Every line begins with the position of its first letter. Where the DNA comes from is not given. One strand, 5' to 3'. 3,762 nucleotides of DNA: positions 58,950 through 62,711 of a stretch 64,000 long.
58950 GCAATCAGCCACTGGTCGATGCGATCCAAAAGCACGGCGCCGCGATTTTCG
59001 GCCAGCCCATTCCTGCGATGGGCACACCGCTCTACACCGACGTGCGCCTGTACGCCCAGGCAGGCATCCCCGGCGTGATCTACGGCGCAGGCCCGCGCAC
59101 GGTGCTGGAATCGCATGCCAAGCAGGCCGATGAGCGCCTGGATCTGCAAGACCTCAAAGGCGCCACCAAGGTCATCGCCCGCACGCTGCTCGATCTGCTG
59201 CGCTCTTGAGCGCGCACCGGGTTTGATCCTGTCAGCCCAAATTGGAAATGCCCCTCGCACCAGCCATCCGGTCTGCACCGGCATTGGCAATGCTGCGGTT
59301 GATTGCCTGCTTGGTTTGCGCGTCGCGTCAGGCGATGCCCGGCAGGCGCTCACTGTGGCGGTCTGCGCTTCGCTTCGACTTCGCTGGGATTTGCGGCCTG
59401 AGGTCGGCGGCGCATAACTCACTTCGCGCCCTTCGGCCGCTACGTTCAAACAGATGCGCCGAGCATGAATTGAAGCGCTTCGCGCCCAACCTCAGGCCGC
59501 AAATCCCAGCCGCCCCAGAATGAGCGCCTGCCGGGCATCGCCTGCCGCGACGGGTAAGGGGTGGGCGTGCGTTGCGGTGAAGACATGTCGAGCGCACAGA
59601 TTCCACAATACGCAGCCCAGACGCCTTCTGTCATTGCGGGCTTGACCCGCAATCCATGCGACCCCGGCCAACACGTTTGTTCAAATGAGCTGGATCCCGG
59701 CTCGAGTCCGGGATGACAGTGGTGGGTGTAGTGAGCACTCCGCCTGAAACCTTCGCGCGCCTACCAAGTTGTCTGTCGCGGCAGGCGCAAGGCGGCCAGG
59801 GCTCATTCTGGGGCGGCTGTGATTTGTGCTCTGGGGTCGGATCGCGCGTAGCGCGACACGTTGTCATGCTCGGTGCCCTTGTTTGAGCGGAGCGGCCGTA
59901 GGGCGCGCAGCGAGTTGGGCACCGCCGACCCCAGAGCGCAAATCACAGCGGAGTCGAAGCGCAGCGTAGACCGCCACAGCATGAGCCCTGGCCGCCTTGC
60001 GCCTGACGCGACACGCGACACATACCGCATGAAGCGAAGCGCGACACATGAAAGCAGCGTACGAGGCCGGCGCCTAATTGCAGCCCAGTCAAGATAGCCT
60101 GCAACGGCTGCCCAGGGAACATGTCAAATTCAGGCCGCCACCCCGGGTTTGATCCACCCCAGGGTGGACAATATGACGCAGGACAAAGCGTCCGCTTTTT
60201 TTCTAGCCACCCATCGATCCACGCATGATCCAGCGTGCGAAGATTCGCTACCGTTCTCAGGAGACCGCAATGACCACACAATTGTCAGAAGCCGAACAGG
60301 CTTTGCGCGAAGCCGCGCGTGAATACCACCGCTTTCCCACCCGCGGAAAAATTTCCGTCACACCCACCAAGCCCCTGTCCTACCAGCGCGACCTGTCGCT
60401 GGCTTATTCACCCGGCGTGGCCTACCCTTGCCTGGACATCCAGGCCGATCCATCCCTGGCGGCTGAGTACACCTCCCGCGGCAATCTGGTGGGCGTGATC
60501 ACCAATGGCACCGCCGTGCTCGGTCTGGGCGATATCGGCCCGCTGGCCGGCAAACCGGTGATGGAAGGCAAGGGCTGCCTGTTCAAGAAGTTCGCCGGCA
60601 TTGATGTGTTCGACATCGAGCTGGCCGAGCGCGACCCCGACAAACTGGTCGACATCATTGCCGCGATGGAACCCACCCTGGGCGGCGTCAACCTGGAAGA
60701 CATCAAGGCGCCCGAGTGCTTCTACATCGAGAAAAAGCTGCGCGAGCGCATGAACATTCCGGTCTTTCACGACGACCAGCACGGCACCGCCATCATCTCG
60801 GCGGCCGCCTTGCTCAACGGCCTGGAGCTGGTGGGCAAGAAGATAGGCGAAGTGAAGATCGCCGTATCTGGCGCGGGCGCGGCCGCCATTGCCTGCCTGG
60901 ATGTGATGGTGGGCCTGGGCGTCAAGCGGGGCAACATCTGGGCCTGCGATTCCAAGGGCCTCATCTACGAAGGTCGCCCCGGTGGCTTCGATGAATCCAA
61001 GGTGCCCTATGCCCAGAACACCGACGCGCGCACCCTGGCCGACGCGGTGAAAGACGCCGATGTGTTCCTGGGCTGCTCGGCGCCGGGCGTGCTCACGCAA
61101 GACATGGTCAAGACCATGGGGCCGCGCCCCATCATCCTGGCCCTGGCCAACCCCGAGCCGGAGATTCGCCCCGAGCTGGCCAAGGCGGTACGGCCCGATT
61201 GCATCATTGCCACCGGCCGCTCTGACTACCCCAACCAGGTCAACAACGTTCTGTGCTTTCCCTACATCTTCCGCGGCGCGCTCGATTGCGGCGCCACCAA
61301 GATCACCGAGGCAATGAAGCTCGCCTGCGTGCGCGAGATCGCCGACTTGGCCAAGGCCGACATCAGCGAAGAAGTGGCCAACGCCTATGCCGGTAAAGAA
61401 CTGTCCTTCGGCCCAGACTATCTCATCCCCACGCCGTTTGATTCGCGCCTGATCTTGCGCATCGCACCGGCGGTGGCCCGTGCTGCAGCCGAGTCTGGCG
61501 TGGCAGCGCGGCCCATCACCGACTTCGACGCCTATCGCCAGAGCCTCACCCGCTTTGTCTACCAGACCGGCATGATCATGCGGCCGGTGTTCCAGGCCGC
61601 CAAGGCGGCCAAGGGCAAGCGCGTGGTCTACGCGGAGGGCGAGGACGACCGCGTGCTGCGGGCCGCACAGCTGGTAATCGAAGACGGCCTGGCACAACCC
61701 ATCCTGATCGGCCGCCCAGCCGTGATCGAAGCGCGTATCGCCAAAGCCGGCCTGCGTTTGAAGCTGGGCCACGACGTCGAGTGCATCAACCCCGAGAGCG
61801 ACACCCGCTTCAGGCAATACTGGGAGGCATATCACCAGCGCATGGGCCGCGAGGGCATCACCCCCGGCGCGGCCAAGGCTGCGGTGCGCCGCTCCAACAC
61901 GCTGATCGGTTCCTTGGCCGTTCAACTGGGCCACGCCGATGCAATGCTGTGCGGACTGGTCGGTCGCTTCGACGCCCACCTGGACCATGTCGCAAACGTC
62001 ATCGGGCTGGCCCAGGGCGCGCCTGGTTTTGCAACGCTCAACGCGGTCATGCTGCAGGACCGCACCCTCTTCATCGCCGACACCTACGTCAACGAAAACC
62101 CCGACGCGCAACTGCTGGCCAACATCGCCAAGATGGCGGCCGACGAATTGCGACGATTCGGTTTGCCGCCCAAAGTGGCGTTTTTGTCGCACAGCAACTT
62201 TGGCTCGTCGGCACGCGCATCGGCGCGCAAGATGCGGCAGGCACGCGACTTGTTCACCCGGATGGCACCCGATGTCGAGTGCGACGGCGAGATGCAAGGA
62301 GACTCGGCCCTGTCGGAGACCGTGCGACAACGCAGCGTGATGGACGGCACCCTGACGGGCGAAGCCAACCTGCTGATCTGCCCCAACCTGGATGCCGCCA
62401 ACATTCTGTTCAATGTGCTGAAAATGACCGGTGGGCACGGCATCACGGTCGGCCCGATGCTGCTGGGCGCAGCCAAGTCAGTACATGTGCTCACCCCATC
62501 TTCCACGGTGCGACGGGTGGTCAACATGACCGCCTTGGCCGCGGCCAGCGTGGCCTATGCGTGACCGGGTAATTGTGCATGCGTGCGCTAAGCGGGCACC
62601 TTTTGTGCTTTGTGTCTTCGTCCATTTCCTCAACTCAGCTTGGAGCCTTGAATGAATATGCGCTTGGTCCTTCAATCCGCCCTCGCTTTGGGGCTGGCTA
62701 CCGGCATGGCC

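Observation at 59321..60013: Two homologous ~235-bp elements with extensive covariation and UNCG loops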

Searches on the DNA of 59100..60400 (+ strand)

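Call 5: search_rna_families(source=window, start=59100, end=60400, threshold=evalue, max_evalue=10)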
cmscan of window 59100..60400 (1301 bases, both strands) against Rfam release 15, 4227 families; matches with E-value up to 10: 1.
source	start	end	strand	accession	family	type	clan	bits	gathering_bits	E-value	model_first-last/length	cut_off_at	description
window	59721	60023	+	RF00017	Metazoa_SRP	Gene;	CL00003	15.3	70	0.22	1-299/299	no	Metazoan signal recognition particle RNA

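Call 42: search_dna_similar(query=window:59316-60016:+, collection=plasmids, mode=distant, max_rows=25)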
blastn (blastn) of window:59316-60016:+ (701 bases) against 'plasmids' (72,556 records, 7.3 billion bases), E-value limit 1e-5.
No match.

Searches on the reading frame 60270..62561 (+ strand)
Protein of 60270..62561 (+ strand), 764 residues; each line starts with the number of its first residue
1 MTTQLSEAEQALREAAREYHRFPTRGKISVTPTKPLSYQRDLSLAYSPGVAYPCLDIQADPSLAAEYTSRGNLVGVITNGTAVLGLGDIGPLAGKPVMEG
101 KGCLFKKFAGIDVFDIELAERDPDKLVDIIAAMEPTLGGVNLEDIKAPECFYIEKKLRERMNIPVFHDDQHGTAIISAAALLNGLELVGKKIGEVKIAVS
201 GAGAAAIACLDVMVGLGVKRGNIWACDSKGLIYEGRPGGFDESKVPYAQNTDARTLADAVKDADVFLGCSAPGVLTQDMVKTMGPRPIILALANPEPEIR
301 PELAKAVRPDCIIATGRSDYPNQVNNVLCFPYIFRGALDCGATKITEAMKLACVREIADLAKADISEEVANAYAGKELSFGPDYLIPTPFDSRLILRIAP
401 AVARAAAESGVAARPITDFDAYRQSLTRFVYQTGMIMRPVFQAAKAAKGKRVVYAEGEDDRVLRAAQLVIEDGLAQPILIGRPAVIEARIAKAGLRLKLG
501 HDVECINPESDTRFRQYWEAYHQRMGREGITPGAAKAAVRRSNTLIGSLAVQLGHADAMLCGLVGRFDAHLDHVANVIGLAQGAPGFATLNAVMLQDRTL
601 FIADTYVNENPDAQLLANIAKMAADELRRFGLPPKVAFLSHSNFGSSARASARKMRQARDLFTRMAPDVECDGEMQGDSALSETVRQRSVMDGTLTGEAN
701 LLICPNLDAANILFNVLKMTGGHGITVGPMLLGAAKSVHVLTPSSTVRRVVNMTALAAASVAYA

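Call 68: search_protein_families(library=pfam, proteins=[window:60270-62561:+])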
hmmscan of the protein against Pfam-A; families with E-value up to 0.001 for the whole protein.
window:60270-62561:+ (764 aa): 3 families
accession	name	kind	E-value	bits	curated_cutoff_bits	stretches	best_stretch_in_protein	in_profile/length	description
PF01515.24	PTA_PTB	-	4.3e-90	302.8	24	1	435-758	1-319/319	Phosphate acetyl/butaryl transferase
PF00390.24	malic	-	2.3e-28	99.7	23.1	1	26-158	2-182/182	Malic enzyme, N-terminal domain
PF03949.21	Malic_M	-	8e-23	81.5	23.5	1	172-365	3-229/258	Malic enzyme, NAD binding domain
